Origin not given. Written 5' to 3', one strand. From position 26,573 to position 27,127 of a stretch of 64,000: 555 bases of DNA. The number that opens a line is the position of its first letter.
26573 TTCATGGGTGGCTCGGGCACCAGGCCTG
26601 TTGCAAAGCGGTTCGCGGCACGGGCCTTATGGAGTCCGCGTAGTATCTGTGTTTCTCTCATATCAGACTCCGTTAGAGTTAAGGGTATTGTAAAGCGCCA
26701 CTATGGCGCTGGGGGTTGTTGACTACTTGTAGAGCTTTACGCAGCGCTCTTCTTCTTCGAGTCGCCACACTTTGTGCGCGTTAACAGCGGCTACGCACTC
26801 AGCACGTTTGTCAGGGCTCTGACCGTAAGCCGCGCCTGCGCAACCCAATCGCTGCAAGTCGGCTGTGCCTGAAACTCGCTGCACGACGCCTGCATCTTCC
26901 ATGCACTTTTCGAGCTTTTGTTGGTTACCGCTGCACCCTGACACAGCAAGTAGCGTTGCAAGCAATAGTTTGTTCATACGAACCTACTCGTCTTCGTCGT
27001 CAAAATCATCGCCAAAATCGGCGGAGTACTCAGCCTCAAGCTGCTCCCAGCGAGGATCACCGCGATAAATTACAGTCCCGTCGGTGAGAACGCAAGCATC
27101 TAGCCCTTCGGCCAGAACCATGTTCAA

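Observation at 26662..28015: Low-GC moron island inside the ejection-protein operon: lipoprotein, acidic tail protein, double zinc-ribbon protein and a divergent gene with a palindrome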

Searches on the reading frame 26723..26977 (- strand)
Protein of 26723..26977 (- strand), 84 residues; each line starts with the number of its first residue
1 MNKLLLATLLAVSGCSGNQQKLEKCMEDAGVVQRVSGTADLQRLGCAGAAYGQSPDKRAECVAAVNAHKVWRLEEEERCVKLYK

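Call 5: search_protein_families(library=pfam, proteins=[window:26723-26977:-], max_evalue=1)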
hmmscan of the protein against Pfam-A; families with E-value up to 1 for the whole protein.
window:26723-26977:- (84 aa): 0 families

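Call 6: search_protein_families(library=phrogs, proteins=[window:26723-26977:-], max_evalue=0.1)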
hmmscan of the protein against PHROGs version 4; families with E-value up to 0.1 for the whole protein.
window:26723-26977:- (84 aa): 0 families

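Call 10: list_cluster_members(proteins=[window:26723-26977:-, window:26984-27160:-, window:27180-27632:-, window:27719-28015:+, window:24094-26661:-, window:28016-30703:-, window:39559-40548:-, window:44033-46597:-])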
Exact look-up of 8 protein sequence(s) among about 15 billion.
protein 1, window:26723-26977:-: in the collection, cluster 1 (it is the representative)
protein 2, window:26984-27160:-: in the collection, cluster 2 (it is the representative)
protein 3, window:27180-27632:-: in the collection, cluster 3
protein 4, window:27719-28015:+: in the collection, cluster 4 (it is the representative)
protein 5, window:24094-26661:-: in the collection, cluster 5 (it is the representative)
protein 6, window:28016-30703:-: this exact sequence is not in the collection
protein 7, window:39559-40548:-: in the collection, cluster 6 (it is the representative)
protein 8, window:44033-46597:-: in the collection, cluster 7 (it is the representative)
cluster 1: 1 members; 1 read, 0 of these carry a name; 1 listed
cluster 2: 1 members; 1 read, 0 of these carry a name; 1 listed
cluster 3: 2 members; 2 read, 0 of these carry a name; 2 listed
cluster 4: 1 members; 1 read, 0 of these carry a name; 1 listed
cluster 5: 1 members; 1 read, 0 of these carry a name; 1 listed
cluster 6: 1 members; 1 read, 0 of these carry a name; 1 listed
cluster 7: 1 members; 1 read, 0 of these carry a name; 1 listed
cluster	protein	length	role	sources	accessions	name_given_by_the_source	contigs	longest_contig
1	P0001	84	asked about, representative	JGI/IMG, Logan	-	-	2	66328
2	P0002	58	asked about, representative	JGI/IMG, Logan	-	-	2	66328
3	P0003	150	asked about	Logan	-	-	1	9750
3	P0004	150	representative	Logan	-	-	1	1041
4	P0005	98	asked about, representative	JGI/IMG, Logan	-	-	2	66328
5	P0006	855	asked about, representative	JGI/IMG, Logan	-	-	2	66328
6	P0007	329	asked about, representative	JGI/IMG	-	-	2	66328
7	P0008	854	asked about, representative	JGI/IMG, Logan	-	-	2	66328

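Call 15: find_encoding_contigs(protein=P0003, flank=10000)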
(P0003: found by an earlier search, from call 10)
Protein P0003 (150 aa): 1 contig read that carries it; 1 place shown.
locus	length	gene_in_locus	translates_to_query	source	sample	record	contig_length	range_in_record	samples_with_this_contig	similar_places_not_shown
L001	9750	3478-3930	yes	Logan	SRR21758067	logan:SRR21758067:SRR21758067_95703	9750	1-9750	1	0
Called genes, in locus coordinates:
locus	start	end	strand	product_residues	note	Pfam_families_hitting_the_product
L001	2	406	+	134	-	?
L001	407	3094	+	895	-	-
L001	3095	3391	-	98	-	-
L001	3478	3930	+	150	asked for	-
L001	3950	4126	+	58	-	-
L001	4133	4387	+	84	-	-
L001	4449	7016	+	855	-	-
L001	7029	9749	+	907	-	?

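Call 16: find_encoding_contigs(protein=P0004, flank=10000)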
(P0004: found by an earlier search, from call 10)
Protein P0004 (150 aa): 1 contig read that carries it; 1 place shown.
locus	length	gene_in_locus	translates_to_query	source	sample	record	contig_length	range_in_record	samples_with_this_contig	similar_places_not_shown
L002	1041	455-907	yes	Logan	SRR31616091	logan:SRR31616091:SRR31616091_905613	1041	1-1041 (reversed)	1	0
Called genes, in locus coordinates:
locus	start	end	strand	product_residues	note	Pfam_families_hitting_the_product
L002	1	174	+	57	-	?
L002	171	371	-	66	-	-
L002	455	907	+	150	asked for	-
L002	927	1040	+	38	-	?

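Call 25: predict_structure(alignment_id=A1)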
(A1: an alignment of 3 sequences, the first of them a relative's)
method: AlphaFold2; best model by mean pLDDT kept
length: 150 residues; sequences in the alignment: 3
mean_pLDDT: 46.5   pTM: 0.37
mean pLDDT of the five models: 46.5, 45.8, 45.4, 43.1, 42.2
residues with pLDDT >= 90: 0; 70-90: 2; 50-70: 66; < 50: 82
segments of 3 or more residues with pLDDT < 50: 1-21, 41-43, 68-101, 135-150
pLDDT, mean of each block of 10 residues (from residue 1): 31 36 51 53 52 58 52 36 33 45 59 61 54 47 30
secondary structure, 60 per line:
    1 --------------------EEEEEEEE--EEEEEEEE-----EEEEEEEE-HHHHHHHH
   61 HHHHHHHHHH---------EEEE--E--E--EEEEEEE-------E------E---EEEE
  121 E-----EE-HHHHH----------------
elements in order: E21-28 E31-38 E44-51 H53-70 E80-83 E92-98 E117-121 H130-134

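Call 30: search_protein_representatives(alignment_id=A1)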
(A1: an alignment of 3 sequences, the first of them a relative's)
Query: 3 sequences, 150 profile positions. Proteins with E-value up to 0.001 (for the whole library): 4; up to 1e-10: 1; up to 1e-30: 1. The best 4 are listed.
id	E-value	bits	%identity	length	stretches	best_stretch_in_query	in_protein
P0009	2.1e-91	319.6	-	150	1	1-150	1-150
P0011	6.1e-05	39.0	-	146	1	22-139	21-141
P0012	1.9e-04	37.4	-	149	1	61-146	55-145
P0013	3.0e-04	36.7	-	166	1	59-139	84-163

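Call 32: find_encoding_contigs(protein=P0011, flank=10000)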
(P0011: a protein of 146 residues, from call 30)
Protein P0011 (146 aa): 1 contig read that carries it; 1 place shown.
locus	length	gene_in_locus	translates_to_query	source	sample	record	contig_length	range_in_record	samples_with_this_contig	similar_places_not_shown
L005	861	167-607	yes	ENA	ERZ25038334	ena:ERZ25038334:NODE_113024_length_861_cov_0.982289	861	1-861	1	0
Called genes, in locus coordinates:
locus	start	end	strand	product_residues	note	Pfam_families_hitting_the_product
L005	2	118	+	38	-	?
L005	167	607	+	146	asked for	-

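Call 33: find_encoding_contigs(protein=P0012, flank=10000)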
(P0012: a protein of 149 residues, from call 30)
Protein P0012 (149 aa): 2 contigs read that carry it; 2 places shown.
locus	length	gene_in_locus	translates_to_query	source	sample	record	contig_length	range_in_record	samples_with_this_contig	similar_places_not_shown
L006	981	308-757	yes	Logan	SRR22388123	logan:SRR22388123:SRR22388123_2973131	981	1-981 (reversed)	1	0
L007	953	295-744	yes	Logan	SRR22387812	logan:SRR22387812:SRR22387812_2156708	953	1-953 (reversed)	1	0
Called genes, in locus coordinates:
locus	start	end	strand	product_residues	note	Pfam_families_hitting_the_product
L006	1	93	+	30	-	?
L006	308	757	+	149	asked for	-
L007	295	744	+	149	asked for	-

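Call 34: find_encoding_contigs(protein=P0013, flank=10000)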
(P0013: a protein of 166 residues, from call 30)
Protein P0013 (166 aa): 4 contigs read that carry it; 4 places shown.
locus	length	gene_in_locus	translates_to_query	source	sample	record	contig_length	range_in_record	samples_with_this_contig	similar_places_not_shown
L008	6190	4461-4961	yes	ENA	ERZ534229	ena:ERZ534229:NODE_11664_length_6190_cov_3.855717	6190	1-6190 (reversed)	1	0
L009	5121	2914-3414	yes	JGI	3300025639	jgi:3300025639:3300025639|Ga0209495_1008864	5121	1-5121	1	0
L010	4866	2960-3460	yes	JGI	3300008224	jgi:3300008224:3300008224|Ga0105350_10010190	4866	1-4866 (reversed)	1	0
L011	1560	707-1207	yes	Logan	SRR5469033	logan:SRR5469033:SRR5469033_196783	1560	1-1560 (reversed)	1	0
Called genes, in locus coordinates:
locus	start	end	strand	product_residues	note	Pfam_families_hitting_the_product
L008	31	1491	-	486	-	PF00012:HSP70, PF06723:MreB_Mbl (weak)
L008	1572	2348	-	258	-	PF20320:DUF6615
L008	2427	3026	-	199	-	-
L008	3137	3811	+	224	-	PF00565:SNase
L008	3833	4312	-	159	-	-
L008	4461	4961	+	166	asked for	-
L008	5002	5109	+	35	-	-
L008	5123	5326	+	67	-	PF02599:CsrA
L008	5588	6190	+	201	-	?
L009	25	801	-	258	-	PF20320:DUF6615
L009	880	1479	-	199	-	-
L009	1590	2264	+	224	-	PF00565:SNase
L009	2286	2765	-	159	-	-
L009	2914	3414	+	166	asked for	-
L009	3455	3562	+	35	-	-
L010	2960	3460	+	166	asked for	-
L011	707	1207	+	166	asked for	-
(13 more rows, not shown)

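Call 36: find_related_loci(query=A1, collection=genome_contigs, flank=10000)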
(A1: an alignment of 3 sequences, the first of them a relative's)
Query A1 (150 aa) in genome_contigs; peptide patterns used: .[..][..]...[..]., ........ (x = any residue, [..] = any of these).
40 stretches matched a pattern, but none encodes a relative of the query by tblastn (E <= 1e-3).

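Call 37: find_related_loci(query=A1, collection=metagenome_contigs, flank=10000)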
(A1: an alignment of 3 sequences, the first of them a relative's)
Query A1 (150 aa) in metagenome_contigs; peptide patterns used: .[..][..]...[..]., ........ (x = any residue, [..] = any of these).
84 stretches matched a pattern, but none encodes a relative of the query by tblastn (E <= 1e-3).

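Call 44: search_protein_families(library=padloc, proteins=[window:26723-26977:-, P0011, P0012, P0013], max_evalue=1)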
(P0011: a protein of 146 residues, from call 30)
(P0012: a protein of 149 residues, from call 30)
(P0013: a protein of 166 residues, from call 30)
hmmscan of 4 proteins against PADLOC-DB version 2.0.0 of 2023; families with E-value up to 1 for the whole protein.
window:26723-26977:- (84 aa): 0 families

P0011 (146 aa): 0 families

P0012 (149 aa): 0 families

P0013 (166 aa): 0 families

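Call 45: search_protein_families(library=ncbifam, proteins=[window:26723-26977:-, P0011, P0012, P0013], max_evalue=1)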
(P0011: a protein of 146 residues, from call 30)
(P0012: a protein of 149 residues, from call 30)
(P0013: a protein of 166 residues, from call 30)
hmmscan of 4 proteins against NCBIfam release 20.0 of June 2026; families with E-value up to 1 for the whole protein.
window:26723-26977:- (84 aa): 0 families

P0011 (146 aa): 1 family
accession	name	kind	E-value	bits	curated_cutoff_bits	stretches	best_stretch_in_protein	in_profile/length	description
TIGR03601.1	B_an_ocin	subfamily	0.024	15.3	35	1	107-141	40-74/88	heterocycloanthracin/sonorensin family bacteriocin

P0012 (149 aa): 1 family
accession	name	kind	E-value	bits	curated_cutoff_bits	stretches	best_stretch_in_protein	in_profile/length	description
TIGR03601.1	B_an_ocin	subfamily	0.053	14.1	35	1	102-138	39-74/88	heterocycloanthracin/sonorensin family bacteriocin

P0013 (166 aa): 1 family
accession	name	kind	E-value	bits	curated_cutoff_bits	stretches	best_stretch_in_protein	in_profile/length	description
NF033804.1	Streccoc_I_II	equivalog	0.11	9.7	1500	1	6-70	631-696/1551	antigen I/II family LPXTG-anchored adhesin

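Call 47: search_solved_structures(query=A3, max_evalue=10, show_alignments=3)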
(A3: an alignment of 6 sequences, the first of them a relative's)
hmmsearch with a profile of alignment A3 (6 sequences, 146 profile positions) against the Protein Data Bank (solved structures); distinct sequences matched with E-value up to 10: 24.
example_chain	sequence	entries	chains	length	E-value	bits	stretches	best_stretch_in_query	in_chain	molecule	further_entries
2zet_C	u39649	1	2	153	0.0026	20.9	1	70-129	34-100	Melanophilin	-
1dvp_A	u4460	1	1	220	0.0039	20.3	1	79-139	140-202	HEPATOCYTE GROWTH FACTOR-REGULATED TYROSINE KINASE SUBSTRATE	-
8alz_A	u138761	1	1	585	0.07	16.3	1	53-132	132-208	Activating signal cointegrator 1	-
9nri_Bc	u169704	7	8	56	0.088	16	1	91-121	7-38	Large ribosomal subunit protein eL37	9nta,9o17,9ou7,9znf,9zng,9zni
1z60_A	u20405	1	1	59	0.11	15.7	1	100-128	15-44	TFIIH basal transcription factor complex p44 subunit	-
3zyq_A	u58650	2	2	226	0.14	15.3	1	101-130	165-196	HEPATOCYTE GROWTH FACTOR-REGULATED TYROSINE KINASE SUBSTRATE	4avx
1joc_A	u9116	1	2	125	0.14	15.3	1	69-130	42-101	Early Endosomal Autoantigen 1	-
1hyi_A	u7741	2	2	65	0.34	14.1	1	101-130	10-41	ENDOSOME-ASSOCIATED PROTEIN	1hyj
4n6t_A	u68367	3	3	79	0.53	13.4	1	5-45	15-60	Adhiron | Affimer binding protein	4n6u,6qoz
2l05_A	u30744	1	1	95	0.65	13.1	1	89-130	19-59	Serine/threonine-protein kinase B-raf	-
1z2q_A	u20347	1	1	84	0.88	12.7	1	96-129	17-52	LM5-1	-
3ny5_A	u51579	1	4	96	1.1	12.4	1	89-130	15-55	Serine/threonine-protein kinase B-raf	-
5j17_A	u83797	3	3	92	1.3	12.1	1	90-130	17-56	Serine/threonine-protein kinase B-raf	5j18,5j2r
9up5_A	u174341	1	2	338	1.8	11.7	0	28-121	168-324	Lipopolysaccharide assembly protein B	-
6htq_t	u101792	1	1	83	1.9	11.6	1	39-98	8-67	30S ribosomal protein S20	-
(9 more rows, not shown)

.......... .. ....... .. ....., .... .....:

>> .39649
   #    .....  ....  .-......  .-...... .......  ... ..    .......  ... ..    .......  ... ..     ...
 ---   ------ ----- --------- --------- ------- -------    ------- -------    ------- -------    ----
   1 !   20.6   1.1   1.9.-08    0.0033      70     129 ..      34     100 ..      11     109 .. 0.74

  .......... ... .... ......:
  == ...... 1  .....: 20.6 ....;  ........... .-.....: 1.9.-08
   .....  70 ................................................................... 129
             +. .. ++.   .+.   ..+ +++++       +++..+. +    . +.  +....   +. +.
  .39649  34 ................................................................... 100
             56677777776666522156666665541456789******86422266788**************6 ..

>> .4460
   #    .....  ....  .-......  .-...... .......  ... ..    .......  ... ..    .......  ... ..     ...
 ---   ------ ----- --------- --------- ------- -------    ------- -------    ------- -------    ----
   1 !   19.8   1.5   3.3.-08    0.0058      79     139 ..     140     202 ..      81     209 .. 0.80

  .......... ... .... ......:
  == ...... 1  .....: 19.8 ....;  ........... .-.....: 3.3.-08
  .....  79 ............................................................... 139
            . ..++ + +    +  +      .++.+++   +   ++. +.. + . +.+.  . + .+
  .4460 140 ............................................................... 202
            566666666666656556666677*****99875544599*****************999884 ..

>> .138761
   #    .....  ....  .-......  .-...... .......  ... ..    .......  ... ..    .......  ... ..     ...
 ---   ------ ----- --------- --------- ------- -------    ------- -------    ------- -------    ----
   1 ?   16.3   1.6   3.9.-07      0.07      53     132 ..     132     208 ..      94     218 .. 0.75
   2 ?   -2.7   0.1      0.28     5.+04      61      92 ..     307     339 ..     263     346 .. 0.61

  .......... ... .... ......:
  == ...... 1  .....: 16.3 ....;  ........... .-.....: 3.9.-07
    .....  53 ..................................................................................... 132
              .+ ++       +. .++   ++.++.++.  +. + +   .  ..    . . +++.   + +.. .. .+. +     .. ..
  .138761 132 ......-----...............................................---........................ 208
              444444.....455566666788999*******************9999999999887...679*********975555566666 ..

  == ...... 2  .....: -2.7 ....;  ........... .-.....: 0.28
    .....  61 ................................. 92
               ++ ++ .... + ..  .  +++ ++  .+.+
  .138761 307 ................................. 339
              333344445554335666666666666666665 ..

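Call 49: search_solved_structures(query=window:26723-26977:-, max_evalue=10)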
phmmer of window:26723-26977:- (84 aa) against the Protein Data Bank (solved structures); distinct sequences matched with E-value up to 10: 4.
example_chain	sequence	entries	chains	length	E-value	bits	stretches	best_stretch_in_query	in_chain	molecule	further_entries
6e9r_B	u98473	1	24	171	0.034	17.8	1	6-45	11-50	DHF46 filament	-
5cwq_A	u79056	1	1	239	0.58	13.8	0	6-34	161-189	Designed helical repeat protein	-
2ody_E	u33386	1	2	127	1.2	12.8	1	8-51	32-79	Boophilin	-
8fwd_0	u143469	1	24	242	4.2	11.1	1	7-70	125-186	O43-rpxdoc-EK1_A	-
